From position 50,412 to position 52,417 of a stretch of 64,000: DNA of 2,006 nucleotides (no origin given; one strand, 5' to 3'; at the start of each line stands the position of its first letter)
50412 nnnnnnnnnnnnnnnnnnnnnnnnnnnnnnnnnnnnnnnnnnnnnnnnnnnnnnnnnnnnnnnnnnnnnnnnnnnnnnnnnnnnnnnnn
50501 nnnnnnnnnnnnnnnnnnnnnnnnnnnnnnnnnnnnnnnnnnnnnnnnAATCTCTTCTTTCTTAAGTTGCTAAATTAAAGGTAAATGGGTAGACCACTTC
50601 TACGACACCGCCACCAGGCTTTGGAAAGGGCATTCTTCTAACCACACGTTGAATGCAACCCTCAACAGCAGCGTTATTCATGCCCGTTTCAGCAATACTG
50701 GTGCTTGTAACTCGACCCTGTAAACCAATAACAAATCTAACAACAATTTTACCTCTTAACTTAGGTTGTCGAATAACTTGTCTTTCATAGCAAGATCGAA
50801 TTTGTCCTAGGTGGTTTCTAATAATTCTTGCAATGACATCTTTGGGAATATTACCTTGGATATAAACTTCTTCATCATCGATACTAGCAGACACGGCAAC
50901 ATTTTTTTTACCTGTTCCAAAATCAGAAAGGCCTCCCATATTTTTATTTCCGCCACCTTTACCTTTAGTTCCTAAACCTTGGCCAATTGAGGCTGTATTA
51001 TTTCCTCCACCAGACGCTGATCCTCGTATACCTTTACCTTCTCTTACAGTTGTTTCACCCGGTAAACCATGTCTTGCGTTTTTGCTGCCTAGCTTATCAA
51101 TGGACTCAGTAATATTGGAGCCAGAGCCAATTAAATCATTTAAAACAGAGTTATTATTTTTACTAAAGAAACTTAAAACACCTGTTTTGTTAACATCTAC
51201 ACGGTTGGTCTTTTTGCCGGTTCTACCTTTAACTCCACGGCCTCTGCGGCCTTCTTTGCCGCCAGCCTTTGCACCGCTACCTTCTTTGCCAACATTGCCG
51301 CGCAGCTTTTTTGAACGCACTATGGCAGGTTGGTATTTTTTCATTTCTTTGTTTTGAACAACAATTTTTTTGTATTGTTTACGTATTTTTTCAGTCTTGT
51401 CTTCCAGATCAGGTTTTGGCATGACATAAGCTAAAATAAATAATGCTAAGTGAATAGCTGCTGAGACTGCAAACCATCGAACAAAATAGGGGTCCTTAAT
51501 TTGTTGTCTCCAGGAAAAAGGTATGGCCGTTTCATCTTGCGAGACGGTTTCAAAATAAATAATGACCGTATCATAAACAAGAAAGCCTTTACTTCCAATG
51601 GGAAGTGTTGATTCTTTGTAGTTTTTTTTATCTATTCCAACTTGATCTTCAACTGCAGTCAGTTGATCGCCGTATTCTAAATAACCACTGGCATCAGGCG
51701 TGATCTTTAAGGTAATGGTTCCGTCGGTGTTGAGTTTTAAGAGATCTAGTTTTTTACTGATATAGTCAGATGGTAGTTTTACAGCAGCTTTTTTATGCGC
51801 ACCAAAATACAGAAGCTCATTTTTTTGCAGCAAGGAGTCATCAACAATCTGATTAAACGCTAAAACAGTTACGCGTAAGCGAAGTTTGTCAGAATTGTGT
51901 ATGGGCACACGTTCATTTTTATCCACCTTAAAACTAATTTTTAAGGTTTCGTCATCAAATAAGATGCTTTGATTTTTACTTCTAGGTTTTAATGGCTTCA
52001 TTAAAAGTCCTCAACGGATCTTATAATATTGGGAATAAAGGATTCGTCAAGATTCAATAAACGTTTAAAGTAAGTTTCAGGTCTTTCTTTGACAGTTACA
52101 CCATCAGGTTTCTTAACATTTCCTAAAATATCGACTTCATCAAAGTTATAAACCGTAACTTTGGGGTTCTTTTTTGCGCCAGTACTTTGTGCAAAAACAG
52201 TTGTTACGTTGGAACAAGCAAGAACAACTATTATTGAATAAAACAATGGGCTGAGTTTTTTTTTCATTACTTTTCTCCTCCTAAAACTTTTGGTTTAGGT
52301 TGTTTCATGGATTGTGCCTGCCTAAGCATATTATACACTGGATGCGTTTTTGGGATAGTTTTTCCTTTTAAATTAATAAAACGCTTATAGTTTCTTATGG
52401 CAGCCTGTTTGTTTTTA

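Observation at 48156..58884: Glt/Agl-like gliding-motility envelope complex locus with tight translational coupling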

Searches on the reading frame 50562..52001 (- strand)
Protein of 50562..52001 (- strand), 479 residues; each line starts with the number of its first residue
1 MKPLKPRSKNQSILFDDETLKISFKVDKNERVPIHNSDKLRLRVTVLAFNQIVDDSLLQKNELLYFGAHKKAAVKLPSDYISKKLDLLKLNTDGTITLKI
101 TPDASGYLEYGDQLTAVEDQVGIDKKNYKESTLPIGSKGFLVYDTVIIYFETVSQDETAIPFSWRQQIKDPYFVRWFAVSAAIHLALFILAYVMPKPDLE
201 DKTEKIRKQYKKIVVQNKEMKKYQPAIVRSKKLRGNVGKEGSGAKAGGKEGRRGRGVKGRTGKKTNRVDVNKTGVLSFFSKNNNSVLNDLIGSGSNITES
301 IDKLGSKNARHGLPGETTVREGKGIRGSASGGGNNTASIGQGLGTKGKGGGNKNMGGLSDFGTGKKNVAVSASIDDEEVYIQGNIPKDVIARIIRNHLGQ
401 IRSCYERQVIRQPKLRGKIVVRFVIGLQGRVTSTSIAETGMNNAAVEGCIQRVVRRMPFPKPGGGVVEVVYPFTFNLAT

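Call 4: search_protein_families(library=pfam, proteins=[window:50562-52001:-], max_evalue=0.1)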
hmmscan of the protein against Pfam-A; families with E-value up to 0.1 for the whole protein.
window:50562-52001:- (479 aa): 3 families
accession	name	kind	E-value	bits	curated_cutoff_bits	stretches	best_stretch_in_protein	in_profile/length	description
PF03544.19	TonB_C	-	0.0015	19.4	24.6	1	412-477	11-79/79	Gram-negative bacterial TonB protein C-terminal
PF07487.18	SopE_GEF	-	0.023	15.4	25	0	277-317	15-55/136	SopE GEF domain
PF14190.11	DUF4313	-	0.031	14.6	27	0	368-405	32-71/104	Domain of unknown function (DUF4313)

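Call 5: search_protein_families(library=ncbifam, proteins=[window:50562-52001:-], max_evalue=0.1)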
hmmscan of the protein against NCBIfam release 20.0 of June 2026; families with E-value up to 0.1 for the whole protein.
window:50562-52001:- (479 aa): 5 families
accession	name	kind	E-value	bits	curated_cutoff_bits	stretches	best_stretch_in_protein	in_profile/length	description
NF033760.1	gliding_GltG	equivalog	3.5e-48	164.6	650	1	35-478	197-648/650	adventurous gliding motility protein GltG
NF033768.1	myxo_SS_tail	domain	5.8e-30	103.3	40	1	386-476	2-92/92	AgmX/PglI C-terminal domain-containing protein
NF033761.1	gliding_GltJ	equivalog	6.1e-09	35.5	450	1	389-475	585-671/671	adventurous gliding motility protein GltJ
TIGR01352.1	tonB_Cterm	subfamily_domain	1.8e-07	31.4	27.1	1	412-477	9-75/76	TonB family protein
TIGR02794.1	tolA_full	equivalog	0.04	13.1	59.45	0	393-469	276-352/362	cell envelope integrity protein TolA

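Call 33: find_homologous_proteins(query=window:50562-52001:-, max_evalue=0.00001)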
Query window:50562-52001:- (479 aa): 52 proteins with E <= 0.00001 among 8000 candidates.
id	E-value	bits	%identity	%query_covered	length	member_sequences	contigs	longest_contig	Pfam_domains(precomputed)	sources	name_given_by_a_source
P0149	0.0e+0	1060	100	100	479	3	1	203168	-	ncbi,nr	ncbi:TonB family protein [bacterium]|nr:TonB family protein [bacterium]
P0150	1.3e-151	524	55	97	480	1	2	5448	-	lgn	-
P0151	2.6e-131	457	47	99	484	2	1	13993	-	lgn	-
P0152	4.7e-131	456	47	99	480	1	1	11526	-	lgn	-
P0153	3.0e-123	430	45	99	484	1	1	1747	-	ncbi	-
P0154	2.2e-120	421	44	99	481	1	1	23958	-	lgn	-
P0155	7.4e-119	416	45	99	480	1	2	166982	-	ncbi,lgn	-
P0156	2.9e-118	414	43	99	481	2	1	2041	-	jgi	jgi:hypothetical protein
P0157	3.2e-117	410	43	99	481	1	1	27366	-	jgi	jgi:hypothetical protein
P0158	1.0e-116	409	43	99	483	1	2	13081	-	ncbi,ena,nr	ncbi:MAG TPA: AgmX/PglI C-terminal domain-containing protein [Bdellovibrionota bacterium]|nr:AgmX/Pg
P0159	2.2e-116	408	43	99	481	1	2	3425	-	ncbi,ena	-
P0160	1.1e-115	405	44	99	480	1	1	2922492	-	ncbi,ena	-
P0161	1.9e-114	401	42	99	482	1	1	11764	-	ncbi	ncbi:MAG: AgmX/PglI C-terminal domain-containing protein [Pseudomonadota bacterium]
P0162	1.6e-113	398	42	99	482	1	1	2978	-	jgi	jgi:hypothetical protein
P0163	3.1e-110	387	41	99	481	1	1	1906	-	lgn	-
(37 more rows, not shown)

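Call 49: predict_structure(alignment_id=A2)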
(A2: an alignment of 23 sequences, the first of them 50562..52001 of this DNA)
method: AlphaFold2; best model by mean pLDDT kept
length: 479 residues; sequences in the alignment: 23
mean_pLDDT: 63.1   pTM: 0.37
mean pLDDT of the five models: 63.1, 63.0, 62.3, 61.3, 60.1
residues with pLDDT >= 90: 32; 70-90: 192; 50-70: 87; < 50: 168
segments of 3 or more residues with pLDDT < 50: 210-220, 223-236, 238-240, 242-248, 250-378
pLDDT, mean of each block of 10 residues (from residue 1): 70 78 70 60 81 78 63 57 72 85 86 83 68 88 85 70 62 83 93 75 52 46 44 41 47 41 41 40 38 32 34 38 35 29 34 36 35 43 73 83 81 80 86 88 88 91 77 71
secondary structure, 60 per line:
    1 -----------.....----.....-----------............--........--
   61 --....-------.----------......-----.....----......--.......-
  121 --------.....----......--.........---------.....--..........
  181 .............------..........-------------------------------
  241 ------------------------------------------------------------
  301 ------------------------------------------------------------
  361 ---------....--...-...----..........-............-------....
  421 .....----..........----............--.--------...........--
elements in order: E12-16 E21-25 E40-48 E51-58 E63-66 E85-90 E96-100 E105-110 E113-116 E129-133 E138-143 E146-154 H164-168 H171-193 H200-209 E370-373 E380-382 H387-396 H398-409 E417-425 E430-439 H444-455 E467-477

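Call 52: fold_search(model_id=the predicted structure, library=pdb)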
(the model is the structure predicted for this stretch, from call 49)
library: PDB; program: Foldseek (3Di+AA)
matches with E <= 10: 508; with E <= 0.001: 0
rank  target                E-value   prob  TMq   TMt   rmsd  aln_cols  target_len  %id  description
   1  4h87_B                3.0e-03  0.97  0.13  0.38   9.5       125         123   14  Crystal structure of a FHA domain of kanadaptin (SLC4A1AP) from Homo sapiens at 1.55 A resolution (released 2012-10-10)
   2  4h87_A                3.7e-03  0.96  0.13  0.38  10.2       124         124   14  Crystal structure of a FHA domain of kanadaptin (SLC4A1AP) from Homo sapiens at 1.55 A resolution (released 2012-10-10)
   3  3gqs_B                6.4e-03  1.00  0.15  0.56   6.4       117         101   15  Crystal structure of the FHA domain of CT664 protein from Chlamydia trachomatis (released 2009-04-07)
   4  4ym4_A                1.0e-02  0.98  0.17  0.44   5.8       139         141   10  Truncated Human TIFA in complex with its Thr9 phosphorylated N-terminal peptide 1-15 (released 2015-10-21)
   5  3uv0_B                1.0e-02  0.97  0.13  0.47   8.5       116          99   14  Crystal structure of the drosophila MU2 FHA domain (released 2012-01-25)
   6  7dvq_X                1.0e-02  0.87  0.13  0.33  13.9       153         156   11  Cryo-EM Structure of the Activated Human Minor Spliceosome (minor Bact Complex) (released 2021-03-31)
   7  2m2k_MODEL_1_A        1.1e-02  1.00  0.15  0.43   5.4       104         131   24  The structure of HasB CTD (released 2013-04-10)
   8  5djo_A                1.2e-02  0.97  0.15  0.36   7.8       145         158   14  Crystal structure of the CC1-FHA tandem of Kinesin-3 KIF13A (released 2015-12-30)
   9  6fip_MODEL_1_A        1.3e-02  1.00  0.14  0.59  10.5       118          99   14  Solution NMR structure of Pseudomonas aeruginosa TonB CTD (released 2018-08-29)
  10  6sly_MODEL_1_A        1.3e-02  1.00  0.15  0.51   7.7       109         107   16  NMR solution structure of Helicobacter pylori TonB-CTD (residues 179-285) (released 2020-03-25)
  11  5lw8_MODEL_1_A        1.5e-02  1.00  0.15  0.61   3.6        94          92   22  NMR solution structure of Helicobacter pylori TonB-CTD (residues 194-285) (released 2016-10-19)
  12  5bvi_B                2.0e-02  0.97  0.16  0.36   7.0       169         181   10  X-ray Structure of Interferon Regulatory Factor 4 IAD Domain (released 2015-09-30)
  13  8wwy_B                2.1e-02  0.96  0.17  0.45   5.6       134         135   12  Crystal structure of mouse TIFA/TIFAB heterodimer (released 2024-03-13)
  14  6l9u                  2.1e-02  0.85  0.14  0.37   9.0       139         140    9  Crystal structure of mouse TIFA (released 2020-04-01)
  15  8i0p_X                2.1e-02  0.80  0.14  0.34  12.3       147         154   12  The cryo-EM structure of human pre-Bact complex (released 2024-07-31)
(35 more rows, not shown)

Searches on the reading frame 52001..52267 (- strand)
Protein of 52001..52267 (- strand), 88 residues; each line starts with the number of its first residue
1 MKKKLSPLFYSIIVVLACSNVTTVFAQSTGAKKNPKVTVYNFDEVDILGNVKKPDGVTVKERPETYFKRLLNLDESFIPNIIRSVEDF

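Call 4: search_protein_families(library=pfam, proteins=[window:52001-52267:-], max_evalue=0.1)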
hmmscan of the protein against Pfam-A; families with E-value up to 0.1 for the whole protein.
window:52001-52267:- (88 aa): 0 families

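Call 5: search_protein_families(library=ncbifam, proteins=[window:52001-52267:-], max_evalue=0.1)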
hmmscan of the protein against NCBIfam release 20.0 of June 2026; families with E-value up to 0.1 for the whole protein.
window:52001-52267:- (88 aa): 3 families
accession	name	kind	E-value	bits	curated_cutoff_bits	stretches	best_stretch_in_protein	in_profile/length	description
NF033764.1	gliding_CglF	equivalog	4.2e-09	36.3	90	1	25-87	25-87/88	adventurous gliding motility protein CglF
NF009022.0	PRK12358.1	equivalog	0.0049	16.4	247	1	30-70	53-91/239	glucosamine-6-phosphate deaminase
NF045978.1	ComEA_MAG0490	equivalog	0.048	13.4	98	1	7-62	5-60/162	MAG0490 family ComEA-like DNA-binding protein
